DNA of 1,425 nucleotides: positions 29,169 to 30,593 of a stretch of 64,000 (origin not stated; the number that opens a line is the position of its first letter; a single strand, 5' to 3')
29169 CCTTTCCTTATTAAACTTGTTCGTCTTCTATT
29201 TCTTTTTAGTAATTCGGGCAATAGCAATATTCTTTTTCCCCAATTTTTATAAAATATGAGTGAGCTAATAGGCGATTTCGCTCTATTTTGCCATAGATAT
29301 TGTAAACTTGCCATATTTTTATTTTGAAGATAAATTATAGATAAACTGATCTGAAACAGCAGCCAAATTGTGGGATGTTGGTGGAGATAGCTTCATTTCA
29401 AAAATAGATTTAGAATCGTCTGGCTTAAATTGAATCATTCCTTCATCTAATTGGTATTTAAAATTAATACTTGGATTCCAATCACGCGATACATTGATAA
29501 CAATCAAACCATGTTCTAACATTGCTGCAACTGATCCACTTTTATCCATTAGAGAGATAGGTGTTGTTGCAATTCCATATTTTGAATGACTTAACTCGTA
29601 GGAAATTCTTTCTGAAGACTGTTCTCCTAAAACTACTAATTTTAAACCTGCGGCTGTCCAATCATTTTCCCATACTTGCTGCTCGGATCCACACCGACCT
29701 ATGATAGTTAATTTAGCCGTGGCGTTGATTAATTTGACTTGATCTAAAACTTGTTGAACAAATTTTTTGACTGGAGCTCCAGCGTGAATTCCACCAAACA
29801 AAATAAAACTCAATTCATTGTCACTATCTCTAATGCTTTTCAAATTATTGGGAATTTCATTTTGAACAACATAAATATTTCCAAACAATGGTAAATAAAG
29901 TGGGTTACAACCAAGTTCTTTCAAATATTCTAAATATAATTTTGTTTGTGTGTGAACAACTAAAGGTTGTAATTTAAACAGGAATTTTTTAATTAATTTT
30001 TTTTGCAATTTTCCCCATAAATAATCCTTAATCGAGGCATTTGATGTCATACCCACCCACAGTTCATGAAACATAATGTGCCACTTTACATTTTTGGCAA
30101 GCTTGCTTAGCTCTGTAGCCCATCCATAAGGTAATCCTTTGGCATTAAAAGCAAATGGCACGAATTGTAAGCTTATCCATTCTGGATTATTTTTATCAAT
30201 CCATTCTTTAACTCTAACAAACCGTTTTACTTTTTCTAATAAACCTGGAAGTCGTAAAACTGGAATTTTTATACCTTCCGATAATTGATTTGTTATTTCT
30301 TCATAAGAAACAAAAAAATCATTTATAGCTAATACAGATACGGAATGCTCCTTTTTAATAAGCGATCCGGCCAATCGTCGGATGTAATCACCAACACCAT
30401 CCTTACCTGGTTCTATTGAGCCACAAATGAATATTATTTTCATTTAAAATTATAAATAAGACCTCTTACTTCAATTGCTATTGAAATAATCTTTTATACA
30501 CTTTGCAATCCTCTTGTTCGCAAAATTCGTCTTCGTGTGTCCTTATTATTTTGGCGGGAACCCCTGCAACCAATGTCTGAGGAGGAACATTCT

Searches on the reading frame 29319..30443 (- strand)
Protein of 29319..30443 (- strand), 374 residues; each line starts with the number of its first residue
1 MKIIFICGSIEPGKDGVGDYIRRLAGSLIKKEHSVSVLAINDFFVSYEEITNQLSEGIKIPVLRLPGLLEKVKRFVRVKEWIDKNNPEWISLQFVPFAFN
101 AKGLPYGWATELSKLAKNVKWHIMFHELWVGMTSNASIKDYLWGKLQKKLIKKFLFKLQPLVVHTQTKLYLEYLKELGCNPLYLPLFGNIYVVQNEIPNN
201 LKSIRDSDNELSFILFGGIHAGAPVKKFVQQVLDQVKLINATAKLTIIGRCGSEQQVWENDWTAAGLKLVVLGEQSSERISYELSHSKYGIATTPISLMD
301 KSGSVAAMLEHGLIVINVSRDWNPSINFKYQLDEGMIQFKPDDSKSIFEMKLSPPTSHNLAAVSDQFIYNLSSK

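Call 44: find_encoding_contigs(protein=window:29319-30443:-, flank=10000, max_places=1)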
Protein window:29319-30443:- (374 aa): 2 contigs read that carry it; 1 place shown.
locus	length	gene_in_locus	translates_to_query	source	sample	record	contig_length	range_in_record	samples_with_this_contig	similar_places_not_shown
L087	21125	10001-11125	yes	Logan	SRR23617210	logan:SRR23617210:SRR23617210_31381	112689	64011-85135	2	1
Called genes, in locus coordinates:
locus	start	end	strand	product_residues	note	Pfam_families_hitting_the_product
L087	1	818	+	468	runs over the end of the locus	PF00753:Lactamase_B, PF12706:Lactamase_B_2 (weak), PF16661:Lactamase_B_6, PF10996:Beta-Casp, PF07521:RMMBL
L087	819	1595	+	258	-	PF02592:Vut_1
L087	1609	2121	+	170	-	PF02357:NusG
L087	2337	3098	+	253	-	PF02563:Poly_export, PF22461:SLBB_2, PF10531:SLBB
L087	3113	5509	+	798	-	PF02706:Wzz, PF13807:GNVR, PF01656:CbiA (weak), PF10609:ParA, PF13614:AAA_31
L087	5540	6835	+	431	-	-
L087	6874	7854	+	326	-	PF00535:Glycos_transf_2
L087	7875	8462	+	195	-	PF00132:Hexapep, PF14602:Hexapep_2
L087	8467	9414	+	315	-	-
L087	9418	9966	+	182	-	PF25087:GMPPB_C (faint), PF00132:Hexapep, PF14602:Hexapep_2 (weak)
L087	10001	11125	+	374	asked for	-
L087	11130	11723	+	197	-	PF25087:GMPPB_C (faint), PF00132:Hexapep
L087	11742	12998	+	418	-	PF20706:GT4-conflict, PF00534:Glycos_transf_1, PF13692:Glyco_trans_1_4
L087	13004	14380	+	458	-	-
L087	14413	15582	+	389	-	PF00534:Glycos_transf_1, PF13692:Glyco_trans_1_4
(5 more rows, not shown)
